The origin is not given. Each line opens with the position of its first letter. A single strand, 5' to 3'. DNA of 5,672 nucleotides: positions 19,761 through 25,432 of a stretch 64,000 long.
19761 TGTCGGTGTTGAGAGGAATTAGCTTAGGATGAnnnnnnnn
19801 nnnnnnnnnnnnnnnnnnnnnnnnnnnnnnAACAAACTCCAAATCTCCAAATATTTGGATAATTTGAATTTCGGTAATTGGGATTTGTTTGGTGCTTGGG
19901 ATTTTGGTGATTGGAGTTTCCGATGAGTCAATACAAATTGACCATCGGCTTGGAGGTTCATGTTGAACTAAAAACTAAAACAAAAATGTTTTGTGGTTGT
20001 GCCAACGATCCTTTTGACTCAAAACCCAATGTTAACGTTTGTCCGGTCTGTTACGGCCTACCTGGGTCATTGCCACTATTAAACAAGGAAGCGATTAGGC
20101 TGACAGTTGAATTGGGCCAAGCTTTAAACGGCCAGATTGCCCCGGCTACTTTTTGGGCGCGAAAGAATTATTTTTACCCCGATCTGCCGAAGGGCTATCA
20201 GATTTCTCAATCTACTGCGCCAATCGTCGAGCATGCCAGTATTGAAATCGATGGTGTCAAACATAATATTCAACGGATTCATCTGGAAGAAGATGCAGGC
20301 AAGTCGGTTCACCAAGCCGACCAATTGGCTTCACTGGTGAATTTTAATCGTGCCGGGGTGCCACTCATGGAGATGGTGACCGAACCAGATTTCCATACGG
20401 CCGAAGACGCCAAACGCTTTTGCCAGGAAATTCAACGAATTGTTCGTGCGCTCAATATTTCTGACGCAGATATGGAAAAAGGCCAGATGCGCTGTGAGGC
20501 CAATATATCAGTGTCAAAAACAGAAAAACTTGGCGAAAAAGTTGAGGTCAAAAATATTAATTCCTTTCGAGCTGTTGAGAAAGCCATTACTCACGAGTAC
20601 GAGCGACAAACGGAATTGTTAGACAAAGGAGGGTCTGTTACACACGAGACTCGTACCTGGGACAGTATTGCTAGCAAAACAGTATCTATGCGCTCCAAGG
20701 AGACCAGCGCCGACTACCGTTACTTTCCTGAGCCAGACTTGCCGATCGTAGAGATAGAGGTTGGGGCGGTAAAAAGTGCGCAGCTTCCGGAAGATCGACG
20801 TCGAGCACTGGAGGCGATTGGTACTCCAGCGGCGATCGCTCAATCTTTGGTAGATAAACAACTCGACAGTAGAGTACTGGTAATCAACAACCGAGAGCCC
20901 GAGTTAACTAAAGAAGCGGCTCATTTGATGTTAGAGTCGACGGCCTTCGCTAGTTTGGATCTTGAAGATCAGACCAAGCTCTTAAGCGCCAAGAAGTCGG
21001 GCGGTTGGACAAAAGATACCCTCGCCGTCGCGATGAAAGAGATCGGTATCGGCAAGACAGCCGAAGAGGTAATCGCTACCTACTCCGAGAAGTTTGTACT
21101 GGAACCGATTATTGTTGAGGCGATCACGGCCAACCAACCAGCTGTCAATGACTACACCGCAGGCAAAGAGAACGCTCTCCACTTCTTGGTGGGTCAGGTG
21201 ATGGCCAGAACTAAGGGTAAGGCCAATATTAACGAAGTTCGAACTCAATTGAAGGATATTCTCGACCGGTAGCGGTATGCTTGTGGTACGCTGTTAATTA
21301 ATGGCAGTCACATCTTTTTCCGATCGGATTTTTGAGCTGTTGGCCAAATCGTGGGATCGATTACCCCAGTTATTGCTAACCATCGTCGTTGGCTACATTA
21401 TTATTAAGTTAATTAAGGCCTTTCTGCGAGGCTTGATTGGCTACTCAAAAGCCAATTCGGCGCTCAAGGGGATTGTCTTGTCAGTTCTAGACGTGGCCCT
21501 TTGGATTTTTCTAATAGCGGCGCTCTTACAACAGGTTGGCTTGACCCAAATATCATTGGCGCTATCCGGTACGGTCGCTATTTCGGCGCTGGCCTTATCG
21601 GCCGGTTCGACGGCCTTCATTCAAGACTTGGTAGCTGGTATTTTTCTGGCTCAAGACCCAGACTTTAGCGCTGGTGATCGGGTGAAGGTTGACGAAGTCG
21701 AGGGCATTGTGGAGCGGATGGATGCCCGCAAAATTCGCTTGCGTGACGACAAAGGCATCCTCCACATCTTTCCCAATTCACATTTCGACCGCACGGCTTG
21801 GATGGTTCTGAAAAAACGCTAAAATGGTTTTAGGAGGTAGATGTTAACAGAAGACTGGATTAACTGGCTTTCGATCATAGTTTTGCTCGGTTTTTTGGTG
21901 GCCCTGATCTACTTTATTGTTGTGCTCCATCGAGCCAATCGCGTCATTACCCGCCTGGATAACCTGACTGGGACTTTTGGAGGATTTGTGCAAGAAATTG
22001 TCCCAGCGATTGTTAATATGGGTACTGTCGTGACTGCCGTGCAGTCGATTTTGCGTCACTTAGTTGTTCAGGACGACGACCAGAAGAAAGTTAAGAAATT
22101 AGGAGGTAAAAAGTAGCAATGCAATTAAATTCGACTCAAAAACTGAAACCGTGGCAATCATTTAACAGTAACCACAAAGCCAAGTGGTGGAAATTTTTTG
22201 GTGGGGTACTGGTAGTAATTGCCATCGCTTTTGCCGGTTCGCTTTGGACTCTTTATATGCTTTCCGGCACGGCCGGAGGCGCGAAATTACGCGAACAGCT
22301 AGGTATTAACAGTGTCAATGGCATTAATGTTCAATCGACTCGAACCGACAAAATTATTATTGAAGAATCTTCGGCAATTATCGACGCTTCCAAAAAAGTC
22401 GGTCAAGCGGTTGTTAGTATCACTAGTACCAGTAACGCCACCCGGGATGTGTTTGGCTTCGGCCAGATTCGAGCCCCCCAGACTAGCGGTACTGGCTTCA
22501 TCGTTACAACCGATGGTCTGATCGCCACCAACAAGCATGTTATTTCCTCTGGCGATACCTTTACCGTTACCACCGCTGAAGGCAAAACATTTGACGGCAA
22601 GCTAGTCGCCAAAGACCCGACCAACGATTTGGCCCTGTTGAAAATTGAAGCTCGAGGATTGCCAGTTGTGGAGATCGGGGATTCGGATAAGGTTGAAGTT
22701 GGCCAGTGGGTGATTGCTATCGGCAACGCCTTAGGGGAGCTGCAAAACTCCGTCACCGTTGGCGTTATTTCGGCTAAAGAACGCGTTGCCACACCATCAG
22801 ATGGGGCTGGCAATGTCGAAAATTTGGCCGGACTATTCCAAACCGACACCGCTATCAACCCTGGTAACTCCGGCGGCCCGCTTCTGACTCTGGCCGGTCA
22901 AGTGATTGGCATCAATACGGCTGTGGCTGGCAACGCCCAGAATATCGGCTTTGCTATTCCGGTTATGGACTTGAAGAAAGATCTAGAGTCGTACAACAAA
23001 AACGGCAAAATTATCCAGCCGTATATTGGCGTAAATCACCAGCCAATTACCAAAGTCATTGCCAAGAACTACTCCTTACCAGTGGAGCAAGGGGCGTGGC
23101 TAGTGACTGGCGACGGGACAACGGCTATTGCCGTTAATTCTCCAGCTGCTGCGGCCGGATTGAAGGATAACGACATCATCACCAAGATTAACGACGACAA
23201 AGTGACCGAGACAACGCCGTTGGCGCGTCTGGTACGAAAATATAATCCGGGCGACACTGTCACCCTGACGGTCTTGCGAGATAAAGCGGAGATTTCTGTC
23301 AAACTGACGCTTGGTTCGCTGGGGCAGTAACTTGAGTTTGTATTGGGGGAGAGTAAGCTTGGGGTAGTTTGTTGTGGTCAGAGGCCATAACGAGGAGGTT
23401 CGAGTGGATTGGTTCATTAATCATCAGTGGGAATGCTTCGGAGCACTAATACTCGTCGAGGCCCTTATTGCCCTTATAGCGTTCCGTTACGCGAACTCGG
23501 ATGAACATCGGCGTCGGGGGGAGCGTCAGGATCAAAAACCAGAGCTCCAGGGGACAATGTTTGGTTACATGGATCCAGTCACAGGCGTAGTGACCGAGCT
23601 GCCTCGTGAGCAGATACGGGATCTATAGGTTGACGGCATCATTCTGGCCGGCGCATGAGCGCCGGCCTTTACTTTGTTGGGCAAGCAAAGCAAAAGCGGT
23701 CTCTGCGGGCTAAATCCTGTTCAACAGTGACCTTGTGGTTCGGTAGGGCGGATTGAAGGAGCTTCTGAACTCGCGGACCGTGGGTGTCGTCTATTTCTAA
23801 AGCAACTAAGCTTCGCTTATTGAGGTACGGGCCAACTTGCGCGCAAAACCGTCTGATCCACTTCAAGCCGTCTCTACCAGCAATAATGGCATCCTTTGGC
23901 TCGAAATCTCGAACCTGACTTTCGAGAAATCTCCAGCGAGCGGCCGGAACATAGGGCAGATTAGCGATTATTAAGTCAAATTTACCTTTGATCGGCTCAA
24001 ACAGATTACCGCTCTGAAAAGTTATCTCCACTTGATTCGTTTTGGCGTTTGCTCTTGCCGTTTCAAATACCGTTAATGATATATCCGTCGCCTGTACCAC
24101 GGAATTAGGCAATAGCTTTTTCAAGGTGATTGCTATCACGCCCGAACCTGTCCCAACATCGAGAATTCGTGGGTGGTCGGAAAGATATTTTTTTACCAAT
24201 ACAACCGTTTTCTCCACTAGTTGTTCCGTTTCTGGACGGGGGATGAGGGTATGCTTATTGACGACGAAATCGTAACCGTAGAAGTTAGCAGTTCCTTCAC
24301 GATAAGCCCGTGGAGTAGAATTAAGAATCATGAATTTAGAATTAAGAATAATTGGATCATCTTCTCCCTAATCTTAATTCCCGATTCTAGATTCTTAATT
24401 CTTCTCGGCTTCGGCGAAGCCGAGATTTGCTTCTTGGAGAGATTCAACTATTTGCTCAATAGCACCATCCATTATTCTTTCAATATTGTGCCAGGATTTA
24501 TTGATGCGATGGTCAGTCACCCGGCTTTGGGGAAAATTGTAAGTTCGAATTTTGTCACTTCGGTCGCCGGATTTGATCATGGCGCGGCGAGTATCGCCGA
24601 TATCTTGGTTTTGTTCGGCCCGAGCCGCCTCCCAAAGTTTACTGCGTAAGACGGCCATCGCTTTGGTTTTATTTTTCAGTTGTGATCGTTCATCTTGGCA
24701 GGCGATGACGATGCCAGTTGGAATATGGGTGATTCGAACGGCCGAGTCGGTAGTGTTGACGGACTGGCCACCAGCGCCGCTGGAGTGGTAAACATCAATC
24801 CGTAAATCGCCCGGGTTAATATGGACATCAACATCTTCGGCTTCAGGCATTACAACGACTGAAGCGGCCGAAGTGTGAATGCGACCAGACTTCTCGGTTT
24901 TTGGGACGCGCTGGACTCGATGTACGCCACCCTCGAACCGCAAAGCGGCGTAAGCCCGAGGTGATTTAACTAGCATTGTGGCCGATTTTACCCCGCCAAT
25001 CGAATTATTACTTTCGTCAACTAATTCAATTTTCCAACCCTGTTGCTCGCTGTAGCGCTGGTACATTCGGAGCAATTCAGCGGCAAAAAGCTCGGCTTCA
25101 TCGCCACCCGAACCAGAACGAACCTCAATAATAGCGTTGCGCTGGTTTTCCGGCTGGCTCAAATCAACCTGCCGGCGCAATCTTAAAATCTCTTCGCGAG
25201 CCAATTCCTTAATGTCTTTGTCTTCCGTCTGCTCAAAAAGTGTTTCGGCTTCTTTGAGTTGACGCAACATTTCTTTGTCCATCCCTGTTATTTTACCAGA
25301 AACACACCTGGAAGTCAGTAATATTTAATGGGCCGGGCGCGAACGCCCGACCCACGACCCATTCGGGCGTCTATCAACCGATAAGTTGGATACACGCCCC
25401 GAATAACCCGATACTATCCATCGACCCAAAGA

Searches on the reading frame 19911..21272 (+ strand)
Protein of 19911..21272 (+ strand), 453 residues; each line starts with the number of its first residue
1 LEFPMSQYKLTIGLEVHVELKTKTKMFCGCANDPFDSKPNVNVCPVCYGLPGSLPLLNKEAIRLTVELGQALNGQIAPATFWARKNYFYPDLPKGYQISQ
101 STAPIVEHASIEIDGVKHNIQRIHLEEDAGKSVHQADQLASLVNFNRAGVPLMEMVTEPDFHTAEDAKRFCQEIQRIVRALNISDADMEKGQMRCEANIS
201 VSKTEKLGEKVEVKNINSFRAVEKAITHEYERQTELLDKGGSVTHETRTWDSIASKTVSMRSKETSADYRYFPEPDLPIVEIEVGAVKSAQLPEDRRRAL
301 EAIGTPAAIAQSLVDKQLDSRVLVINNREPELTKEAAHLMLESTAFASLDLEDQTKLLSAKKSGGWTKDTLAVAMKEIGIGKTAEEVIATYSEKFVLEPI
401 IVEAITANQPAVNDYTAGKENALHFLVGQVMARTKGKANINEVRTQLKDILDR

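Call 58: search_protein_families(library=pfam, proteins=[window:19911-21272:+], max_evalue=0.00001)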
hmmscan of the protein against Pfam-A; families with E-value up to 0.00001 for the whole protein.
window:19911-21272:+ (453 aa): 2 families
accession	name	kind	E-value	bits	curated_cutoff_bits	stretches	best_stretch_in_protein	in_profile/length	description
PF02934.20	GatB_N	-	3.6e-110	367.9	23.4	1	11-284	2-273/277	GatB/GatE catalytic domain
PF02637.23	GatB_Yqey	-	4.7e-15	56.2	27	1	389-451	86-148/148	GatB domain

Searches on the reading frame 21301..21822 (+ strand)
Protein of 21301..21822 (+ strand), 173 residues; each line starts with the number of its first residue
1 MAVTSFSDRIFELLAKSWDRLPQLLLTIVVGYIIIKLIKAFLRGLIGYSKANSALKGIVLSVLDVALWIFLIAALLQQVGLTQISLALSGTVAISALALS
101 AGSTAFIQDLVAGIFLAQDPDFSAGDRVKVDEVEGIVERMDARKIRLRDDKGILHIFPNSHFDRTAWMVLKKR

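Call 58: search_protein_families(library=pfam, proteins=[window:21301-21822:+], max_evalue=0.00001)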
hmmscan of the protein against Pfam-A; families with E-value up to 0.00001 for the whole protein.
window:21301-21822:+ (173 aa): 1 family
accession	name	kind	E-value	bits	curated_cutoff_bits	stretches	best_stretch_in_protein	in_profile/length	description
PF00924.24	MS_channel_2nd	-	9.3e-12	45.3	20.2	1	107-162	3-58/68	Mechanosensitive ion channel, beta-domain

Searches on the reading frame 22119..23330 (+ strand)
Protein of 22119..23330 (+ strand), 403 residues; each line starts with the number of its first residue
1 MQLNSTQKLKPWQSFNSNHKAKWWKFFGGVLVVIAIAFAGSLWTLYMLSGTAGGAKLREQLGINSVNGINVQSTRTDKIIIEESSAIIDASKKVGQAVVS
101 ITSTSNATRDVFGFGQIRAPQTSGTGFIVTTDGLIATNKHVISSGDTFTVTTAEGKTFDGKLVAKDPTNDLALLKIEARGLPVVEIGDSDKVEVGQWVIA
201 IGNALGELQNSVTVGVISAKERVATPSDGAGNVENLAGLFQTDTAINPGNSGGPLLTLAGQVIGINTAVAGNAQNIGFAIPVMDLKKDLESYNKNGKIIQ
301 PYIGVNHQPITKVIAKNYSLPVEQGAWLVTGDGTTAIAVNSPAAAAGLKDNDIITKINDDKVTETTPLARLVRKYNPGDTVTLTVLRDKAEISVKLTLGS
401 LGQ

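Call 58: search_protein_families(library=pfam, proteins=[window:22119-23330:+], max_evalue=0.00001)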
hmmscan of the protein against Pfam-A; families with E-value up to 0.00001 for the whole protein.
window:22119-23330:+ (403 aa): 5 families
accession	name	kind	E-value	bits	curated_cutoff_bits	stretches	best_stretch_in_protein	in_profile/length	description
PF13365.12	Trypsin_2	-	2.3e-34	119.7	27.6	1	124-265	1-144/144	Trypsin-like peptidase domain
PF00089.32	Trypsin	-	1.8e-18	67.6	20.6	1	116-286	19-217/220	Trypsin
PF13180.12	PDZ_2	-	5.7e-15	55.8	27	1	336-398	18-80/80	PDZ domain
PF17820.7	PDZ_6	-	8.6e-10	38.7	27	1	335-387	3-54/54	PDZ domain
PF00595.29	PDZ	-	6.8e-06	26.8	23.2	0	340-386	35-81/81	PDZ domain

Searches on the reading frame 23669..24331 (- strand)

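Call 58: search_protein_families(library=pfam, proteins=[window:23669-24331:-], max_evalue=0.00001)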
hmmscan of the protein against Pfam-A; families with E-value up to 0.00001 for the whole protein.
window:23669-24331:- (220 aa): 6 families
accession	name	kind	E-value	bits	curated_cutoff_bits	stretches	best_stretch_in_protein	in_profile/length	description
PF05175.20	MTS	-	1.7e-14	54.2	23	1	44-127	22-108/170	Methyltransferase small domain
PF06325.19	PrmA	-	1.1e-11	45.3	22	1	47-125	156-234/296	Ribosomal protein L11 methyltransferase (PrmA)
PF13649.12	Methyltransf_25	-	1.3e-10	42.3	27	1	56-136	1-86/97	Methyltransferase domain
PF13847.12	Methyltransf_31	-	1.4e-09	38.2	27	1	52-124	3-81/145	Methyltransferase domain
PF00891.24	Methyltransf_2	-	4.5e-07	29.9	22.3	1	34-122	45-132/210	O-methyltransferase domain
PF08242.18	Methyltransf_12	-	3.2e-06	28.2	30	1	57-124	1-72/98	Methyltransferase domain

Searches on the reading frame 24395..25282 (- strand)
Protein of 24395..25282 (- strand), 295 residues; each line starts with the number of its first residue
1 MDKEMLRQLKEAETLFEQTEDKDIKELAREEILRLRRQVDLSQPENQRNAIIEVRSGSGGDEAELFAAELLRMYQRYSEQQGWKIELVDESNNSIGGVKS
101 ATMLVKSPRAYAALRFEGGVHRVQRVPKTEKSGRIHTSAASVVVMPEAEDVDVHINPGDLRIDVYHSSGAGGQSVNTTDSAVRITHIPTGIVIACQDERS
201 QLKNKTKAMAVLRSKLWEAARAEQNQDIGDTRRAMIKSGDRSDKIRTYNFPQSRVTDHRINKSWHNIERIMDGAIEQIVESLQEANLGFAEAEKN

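Call 58: search_protein_families(library=pfam, proteins=[window:24395-25282:-], max_evalue=0.00001)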
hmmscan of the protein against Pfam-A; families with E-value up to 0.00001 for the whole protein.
window:24395-25282:- (295 aa): 2 families
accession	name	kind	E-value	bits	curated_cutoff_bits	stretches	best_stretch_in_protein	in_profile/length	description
PF03462.23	PCRF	-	3.3e-48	164.5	24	1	4-142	46-194/194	PCRF domain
PF00472.26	RF-1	-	1e-42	145.2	35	1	150-259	2-116/116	RF-1 domain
